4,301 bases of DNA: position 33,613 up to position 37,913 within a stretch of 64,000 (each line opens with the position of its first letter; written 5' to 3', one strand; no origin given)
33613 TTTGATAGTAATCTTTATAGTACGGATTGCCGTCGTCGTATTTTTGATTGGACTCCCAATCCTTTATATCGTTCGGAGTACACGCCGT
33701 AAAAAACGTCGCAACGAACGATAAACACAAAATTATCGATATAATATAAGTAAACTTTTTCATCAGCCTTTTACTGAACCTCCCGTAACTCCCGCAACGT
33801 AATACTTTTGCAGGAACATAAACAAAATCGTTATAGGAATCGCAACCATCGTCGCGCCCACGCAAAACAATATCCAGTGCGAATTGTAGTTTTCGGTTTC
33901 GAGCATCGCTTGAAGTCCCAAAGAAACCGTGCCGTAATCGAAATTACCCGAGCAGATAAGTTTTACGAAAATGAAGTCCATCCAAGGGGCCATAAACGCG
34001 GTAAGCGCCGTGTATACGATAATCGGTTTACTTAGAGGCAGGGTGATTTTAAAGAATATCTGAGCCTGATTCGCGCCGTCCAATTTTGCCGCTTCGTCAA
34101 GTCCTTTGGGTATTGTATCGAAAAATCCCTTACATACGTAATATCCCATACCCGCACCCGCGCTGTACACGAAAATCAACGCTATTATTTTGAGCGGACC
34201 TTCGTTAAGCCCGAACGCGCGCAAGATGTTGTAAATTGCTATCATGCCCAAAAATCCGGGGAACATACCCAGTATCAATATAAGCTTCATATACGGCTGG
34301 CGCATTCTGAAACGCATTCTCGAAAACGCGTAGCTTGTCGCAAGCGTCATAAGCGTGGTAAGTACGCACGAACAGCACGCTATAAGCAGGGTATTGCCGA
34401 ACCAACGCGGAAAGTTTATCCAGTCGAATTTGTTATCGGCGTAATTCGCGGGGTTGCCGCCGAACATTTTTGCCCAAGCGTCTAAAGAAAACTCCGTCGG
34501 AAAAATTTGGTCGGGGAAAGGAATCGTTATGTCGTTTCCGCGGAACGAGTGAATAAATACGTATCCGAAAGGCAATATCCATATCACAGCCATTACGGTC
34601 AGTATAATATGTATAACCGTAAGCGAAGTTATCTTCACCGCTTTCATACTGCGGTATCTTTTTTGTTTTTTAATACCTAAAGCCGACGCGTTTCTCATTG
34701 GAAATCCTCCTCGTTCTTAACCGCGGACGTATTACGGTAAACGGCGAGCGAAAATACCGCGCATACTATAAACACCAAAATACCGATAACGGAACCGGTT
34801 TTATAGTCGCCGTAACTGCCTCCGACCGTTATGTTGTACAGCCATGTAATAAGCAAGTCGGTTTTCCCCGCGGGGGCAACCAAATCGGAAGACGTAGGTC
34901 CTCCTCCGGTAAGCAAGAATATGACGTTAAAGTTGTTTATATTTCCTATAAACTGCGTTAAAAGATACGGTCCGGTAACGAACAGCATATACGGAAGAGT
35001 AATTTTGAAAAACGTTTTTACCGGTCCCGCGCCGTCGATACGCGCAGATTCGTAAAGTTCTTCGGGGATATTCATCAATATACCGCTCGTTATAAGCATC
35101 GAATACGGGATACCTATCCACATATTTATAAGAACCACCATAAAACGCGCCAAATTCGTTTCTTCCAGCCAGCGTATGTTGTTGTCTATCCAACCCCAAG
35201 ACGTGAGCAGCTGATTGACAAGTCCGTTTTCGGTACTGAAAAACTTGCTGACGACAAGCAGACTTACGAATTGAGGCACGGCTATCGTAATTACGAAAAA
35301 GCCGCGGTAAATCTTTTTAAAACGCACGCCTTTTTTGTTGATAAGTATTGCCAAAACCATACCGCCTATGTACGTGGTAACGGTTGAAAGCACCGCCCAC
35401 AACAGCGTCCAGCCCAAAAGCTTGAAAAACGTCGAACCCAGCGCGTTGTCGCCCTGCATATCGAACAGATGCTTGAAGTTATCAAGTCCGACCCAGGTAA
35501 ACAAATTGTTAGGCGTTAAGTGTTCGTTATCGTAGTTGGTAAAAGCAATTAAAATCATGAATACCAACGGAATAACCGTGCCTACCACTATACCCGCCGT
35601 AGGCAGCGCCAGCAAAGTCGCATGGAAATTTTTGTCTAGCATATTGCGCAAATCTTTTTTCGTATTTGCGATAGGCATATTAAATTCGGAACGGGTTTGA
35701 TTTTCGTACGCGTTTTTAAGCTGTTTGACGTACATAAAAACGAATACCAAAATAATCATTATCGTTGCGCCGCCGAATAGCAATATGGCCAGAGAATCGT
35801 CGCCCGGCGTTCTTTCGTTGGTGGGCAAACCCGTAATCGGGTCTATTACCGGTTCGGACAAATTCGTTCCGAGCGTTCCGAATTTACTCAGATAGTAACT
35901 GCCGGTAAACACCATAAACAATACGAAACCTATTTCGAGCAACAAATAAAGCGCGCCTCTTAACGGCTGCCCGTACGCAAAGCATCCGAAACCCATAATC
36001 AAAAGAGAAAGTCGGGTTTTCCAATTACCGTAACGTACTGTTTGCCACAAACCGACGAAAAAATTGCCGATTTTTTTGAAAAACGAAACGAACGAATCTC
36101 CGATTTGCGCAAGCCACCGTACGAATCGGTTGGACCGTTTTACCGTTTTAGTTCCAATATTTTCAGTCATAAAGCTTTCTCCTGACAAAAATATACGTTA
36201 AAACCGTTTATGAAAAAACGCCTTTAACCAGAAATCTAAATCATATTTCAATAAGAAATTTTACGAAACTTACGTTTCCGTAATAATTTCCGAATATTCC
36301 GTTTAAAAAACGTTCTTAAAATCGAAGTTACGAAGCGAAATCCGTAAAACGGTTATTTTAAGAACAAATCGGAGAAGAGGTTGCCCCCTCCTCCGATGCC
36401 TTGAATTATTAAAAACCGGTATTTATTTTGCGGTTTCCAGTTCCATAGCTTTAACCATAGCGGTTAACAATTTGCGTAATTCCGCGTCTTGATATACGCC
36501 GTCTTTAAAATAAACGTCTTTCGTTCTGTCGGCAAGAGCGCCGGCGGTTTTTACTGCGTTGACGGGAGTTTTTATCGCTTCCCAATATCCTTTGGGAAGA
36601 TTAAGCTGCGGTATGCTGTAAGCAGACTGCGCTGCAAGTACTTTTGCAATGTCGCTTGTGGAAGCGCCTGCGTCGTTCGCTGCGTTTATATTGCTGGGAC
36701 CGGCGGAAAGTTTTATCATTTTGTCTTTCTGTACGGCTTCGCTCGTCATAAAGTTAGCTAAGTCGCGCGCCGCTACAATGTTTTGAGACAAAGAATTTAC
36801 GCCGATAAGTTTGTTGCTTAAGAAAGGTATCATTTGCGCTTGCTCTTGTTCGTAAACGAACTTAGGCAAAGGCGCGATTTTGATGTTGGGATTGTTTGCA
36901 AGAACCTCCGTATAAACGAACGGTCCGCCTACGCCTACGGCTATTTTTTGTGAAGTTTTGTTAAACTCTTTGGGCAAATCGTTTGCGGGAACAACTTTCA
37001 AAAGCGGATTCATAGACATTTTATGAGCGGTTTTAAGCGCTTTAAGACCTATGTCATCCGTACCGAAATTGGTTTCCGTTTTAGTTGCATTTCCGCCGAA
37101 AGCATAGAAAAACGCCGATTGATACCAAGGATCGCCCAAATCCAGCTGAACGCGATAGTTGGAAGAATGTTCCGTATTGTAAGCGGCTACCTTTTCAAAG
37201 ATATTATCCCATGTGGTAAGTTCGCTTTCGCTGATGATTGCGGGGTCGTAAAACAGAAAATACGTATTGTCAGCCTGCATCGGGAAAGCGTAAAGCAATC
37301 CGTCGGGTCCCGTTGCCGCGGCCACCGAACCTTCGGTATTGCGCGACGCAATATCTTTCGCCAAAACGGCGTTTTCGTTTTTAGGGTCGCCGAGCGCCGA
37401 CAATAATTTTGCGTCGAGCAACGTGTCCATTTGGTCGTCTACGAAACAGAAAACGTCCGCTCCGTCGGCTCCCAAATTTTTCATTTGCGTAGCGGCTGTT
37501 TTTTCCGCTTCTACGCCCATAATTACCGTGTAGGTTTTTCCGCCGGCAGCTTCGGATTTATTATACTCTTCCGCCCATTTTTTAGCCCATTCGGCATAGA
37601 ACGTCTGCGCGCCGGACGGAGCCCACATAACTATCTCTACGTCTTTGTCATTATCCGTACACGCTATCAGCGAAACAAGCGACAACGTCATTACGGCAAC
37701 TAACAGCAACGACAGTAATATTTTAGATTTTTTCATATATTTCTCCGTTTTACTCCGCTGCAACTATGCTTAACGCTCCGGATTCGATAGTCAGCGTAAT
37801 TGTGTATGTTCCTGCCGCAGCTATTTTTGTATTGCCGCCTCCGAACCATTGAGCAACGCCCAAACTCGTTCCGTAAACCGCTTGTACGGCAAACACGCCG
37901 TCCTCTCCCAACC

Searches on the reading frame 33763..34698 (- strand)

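Call 7: search_protein_families(library=pfam, proteins=[window:33763-34698:-])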
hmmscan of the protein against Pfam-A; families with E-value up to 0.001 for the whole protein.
window:33763-34698:- (311 aa): 1 family
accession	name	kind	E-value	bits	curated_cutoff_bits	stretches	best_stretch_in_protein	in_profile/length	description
PF00528.27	BPD_transp_1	-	4.2e-18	66.2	26.4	1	124-304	9-182/184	Binding-protein-dependent transport system inner membrane component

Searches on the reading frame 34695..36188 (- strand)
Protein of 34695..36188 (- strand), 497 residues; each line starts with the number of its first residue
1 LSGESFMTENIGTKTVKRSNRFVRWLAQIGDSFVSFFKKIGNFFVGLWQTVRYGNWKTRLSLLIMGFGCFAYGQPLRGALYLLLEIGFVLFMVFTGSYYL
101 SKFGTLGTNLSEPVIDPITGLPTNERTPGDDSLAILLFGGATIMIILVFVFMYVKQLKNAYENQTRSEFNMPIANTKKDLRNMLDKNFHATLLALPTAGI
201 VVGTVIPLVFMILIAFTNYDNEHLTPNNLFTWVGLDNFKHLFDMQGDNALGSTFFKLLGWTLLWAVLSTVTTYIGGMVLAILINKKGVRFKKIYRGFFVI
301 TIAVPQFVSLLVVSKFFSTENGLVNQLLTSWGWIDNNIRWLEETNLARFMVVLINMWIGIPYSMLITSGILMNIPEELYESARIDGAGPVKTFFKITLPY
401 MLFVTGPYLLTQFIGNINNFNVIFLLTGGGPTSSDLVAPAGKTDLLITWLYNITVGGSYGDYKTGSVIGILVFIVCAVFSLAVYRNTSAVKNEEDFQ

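Call 7: search_protein_families(library=pfam, proteins=[window:34695-36188:-])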
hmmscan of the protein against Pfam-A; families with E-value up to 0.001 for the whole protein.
window:34695-36188:- (497 aa): 1 family
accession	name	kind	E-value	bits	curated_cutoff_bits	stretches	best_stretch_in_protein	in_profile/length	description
PF00528.27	BPD_transp_1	-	4.8e-19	69.2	26.4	1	276-485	1-176/184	Binding-protein-dependent transport system inner membrane component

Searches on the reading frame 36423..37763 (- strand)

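Call 7: search_protein_families(library=pfam, proteins=[window:36423-37763:-])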
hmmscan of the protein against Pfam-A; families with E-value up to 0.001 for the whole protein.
window:36423-37763:- (446 aa): 2 families
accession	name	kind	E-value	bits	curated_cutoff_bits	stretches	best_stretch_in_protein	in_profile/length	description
PF13416.11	SBP_bac_8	-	9.1e-17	62.2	27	1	63-365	2-269/279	Bacterial extracellular solute-binding protein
PF01547.30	SBP_bac_1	-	3.2e-12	47.5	26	1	93-346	42-307/307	Bacterial extracellular solute-binding protein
